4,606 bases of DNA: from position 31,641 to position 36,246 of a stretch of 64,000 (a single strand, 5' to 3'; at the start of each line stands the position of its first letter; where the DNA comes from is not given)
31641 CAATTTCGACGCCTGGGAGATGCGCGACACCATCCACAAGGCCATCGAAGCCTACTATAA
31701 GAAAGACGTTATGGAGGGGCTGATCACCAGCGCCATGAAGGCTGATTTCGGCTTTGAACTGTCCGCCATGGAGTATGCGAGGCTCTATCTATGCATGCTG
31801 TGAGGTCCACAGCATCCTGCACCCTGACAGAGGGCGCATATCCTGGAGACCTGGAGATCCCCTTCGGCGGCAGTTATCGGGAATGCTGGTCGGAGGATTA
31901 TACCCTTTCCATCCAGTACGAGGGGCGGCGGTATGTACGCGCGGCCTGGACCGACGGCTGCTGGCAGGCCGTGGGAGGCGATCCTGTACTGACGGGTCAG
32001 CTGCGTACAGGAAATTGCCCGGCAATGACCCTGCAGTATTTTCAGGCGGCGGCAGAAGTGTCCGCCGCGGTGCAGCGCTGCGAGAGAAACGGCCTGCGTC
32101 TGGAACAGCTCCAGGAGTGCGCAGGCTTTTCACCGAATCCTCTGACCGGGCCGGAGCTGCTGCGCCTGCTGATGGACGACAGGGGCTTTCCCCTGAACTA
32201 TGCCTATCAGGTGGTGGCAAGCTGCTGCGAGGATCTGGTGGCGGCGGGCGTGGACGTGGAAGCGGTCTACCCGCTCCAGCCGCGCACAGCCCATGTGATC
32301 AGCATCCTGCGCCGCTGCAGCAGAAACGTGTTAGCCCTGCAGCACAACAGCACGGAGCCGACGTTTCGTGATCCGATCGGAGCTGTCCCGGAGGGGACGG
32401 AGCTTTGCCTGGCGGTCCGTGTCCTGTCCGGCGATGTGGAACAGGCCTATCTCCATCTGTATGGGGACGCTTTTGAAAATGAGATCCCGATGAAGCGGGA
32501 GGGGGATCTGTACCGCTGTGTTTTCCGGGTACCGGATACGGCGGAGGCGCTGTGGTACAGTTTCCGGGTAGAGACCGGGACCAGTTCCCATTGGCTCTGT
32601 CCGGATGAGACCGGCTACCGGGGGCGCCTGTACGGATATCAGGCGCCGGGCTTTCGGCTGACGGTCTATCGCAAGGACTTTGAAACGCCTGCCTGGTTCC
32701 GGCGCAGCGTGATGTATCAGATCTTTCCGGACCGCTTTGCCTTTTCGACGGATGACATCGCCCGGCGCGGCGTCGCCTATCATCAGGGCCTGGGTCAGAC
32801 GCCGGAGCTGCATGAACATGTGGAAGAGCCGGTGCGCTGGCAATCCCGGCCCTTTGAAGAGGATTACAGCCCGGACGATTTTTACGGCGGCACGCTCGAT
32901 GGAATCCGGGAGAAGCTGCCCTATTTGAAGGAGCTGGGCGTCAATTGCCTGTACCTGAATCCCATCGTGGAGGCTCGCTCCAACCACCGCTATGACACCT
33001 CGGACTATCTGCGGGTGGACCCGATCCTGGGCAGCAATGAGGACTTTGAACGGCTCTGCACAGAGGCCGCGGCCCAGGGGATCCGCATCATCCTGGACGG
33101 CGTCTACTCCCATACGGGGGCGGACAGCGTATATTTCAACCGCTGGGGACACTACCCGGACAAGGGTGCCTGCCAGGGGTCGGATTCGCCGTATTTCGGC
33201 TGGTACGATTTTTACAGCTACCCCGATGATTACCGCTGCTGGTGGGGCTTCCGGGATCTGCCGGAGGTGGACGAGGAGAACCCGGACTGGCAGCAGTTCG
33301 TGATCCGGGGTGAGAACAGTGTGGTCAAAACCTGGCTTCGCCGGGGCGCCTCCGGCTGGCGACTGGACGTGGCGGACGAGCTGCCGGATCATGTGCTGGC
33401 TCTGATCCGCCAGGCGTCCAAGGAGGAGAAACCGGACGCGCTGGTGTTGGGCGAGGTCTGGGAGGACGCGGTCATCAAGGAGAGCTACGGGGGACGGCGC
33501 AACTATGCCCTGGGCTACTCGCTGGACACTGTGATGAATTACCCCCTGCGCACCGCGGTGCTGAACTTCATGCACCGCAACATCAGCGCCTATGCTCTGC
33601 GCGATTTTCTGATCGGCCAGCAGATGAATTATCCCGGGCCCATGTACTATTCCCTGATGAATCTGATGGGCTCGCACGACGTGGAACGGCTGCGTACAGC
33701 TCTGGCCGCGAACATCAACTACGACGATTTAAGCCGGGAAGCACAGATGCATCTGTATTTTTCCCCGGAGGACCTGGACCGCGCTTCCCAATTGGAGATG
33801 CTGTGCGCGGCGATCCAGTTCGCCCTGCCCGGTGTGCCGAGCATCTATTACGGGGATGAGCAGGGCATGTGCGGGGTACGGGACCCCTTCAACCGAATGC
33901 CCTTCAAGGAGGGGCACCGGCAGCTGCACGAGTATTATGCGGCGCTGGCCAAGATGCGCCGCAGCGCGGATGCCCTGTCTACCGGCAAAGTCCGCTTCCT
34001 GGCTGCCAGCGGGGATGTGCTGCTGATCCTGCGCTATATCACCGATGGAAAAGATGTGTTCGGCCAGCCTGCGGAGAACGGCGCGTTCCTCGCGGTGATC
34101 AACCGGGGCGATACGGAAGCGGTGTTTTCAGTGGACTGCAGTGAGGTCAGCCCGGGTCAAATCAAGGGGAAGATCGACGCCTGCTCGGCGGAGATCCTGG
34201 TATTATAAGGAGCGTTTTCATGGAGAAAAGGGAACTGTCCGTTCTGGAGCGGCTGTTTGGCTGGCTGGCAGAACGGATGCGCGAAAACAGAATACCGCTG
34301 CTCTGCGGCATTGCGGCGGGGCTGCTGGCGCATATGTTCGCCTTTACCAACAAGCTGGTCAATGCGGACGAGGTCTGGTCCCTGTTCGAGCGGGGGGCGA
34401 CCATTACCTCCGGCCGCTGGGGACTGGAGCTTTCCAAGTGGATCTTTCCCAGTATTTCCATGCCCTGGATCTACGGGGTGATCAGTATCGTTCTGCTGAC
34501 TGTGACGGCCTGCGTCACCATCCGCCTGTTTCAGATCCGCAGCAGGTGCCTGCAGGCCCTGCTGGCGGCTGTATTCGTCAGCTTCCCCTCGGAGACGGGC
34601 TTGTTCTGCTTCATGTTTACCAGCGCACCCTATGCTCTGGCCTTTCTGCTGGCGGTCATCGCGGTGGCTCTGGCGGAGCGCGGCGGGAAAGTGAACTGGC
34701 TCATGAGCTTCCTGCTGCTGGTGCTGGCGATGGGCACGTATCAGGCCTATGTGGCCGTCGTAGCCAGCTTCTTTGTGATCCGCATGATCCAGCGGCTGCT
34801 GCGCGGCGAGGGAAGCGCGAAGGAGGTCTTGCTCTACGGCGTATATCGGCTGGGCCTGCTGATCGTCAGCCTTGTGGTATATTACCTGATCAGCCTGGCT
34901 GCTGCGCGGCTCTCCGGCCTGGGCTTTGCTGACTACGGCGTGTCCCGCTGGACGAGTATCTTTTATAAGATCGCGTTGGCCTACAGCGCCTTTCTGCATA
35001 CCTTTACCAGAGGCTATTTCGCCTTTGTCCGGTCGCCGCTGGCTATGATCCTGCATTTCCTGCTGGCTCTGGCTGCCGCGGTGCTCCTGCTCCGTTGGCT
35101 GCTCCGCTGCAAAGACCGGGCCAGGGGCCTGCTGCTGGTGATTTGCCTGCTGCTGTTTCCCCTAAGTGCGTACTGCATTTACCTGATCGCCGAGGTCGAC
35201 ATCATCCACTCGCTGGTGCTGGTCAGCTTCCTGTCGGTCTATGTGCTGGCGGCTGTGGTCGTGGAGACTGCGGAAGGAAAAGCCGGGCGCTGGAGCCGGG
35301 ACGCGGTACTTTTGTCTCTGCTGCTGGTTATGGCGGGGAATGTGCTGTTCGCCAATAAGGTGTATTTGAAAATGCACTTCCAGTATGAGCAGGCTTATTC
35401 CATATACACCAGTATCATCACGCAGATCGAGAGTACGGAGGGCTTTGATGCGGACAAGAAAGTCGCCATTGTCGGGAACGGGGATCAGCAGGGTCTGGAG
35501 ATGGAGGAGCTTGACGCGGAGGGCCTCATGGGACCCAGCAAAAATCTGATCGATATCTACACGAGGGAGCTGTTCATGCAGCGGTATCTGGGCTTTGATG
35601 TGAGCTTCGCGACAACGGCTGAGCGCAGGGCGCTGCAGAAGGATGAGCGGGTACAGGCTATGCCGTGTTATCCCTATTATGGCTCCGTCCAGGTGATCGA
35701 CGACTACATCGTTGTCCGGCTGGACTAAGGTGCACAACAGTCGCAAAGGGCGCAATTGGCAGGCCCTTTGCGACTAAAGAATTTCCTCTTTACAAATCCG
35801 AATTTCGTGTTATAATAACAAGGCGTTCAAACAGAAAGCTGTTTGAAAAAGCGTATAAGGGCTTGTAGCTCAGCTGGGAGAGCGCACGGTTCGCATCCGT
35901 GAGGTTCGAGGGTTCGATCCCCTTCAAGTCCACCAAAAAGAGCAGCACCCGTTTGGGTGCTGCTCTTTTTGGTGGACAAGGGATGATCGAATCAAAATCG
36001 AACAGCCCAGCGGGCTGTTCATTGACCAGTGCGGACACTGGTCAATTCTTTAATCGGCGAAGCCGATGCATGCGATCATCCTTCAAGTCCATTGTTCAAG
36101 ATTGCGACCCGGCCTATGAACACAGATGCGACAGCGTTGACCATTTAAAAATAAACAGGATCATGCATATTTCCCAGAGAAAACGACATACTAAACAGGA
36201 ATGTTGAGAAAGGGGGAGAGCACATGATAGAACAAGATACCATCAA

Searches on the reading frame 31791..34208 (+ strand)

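Call 54: search_protein_families(library=pfam, proteins=[window:31791-34208:+])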
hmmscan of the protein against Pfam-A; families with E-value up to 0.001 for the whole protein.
window:31791-34208:+ (805 aa): 1 family
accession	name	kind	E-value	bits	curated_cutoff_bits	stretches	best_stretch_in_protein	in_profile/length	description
PF00128.31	Alpha-amylase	-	7.3e-46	157.7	22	1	310-705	1-361/446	Alpha amylase, catalytic domain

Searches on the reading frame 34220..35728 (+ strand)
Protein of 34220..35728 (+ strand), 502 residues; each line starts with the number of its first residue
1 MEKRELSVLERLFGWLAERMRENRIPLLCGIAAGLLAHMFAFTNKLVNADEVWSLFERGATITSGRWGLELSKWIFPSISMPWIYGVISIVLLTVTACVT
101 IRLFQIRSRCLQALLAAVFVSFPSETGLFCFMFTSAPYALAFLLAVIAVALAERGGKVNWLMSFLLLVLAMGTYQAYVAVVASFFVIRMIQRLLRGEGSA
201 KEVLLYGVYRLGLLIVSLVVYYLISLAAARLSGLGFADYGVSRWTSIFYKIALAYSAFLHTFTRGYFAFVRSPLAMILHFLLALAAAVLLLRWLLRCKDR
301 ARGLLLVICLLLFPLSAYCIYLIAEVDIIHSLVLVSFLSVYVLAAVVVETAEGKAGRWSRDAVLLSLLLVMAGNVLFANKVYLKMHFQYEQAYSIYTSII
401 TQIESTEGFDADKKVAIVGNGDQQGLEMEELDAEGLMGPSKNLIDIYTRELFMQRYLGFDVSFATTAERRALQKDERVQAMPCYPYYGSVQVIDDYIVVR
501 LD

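Call 54: search_protein_families(library=pfam, proteins=[window:34220-35728:+])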
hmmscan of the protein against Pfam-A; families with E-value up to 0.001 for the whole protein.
window:34220-35728:+ (502 aa): 1 family
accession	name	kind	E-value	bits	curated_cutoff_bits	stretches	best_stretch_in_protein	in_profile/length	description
PF14264.12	Glucos_trans_II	-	3.3e-45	155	30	1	40-340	2-314/317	Glucosyl transferase GtrII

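Call 55: find_encoding_contigs(protein=window:34220-35725:+, flank=2500, max_places=10)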
Protein window:34220-35725:+ (502 aa): 4 contigs read that carry it; 3 places shown.
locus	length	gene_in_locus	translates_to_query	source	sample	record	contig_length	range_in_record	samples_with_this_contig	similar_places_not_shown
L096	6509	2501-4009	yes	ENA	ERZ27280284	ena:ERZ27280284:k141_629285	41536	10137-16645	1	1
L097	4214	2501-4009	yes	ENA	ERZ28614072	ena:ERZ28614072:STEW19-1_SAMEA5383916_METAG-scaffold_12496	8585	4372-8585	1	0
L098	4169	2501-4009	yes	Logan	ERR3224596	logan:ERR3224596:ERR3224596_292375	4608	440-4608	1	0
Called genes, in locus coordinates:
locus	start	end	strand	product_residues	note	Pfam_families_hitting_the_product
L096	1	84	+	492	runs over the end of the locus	PF08323:Glyco_transf_5, PF00534:Glycos_transf_1, PF13692:Glyco_trans_1_4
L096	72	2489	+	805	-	PF00128:Alpha-amylase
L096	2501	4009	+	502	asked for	PF14264:Glucos_trans_II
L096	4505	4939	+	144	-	-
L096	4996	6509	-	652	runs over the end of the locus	PF04205:FMN_bind, PF00070:Pyr_redox (faint), PF00890:FAD_binding_2, PF01266:DAO, PF01946:Thi4 (weak), PF03486:HI0933_like (weak), PF12831:FAD_oxidored, PF00890:FAD_binding_2, +2 more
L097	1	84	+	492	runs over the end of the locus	PF08323:Glyco_transf_5, PF00534:Glycos_transf_1, PF13692:Glyco_trans_1_4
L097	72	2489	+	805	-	PF00128:Alpha-amylase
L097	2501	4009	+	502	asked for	PF14264:Glucos_trans_II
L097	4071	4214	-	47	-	?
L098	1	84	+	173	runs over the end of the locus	?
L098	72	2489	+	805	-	PF00128:Alpha-amylase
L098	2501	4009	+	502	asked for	PF14264:Glucos_trans_II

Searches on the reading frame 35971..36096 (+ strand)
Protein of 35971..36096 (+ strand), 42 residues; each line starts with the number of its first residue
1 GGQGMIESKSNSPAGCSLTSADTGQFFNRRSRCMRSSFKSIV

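Call 83: find_homologous_proteins(query=window:35971-36096:+, max_evalue=0.01)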
Query seq(42 aa): no candidate shares three 5-residue words with the query. No homologue found.
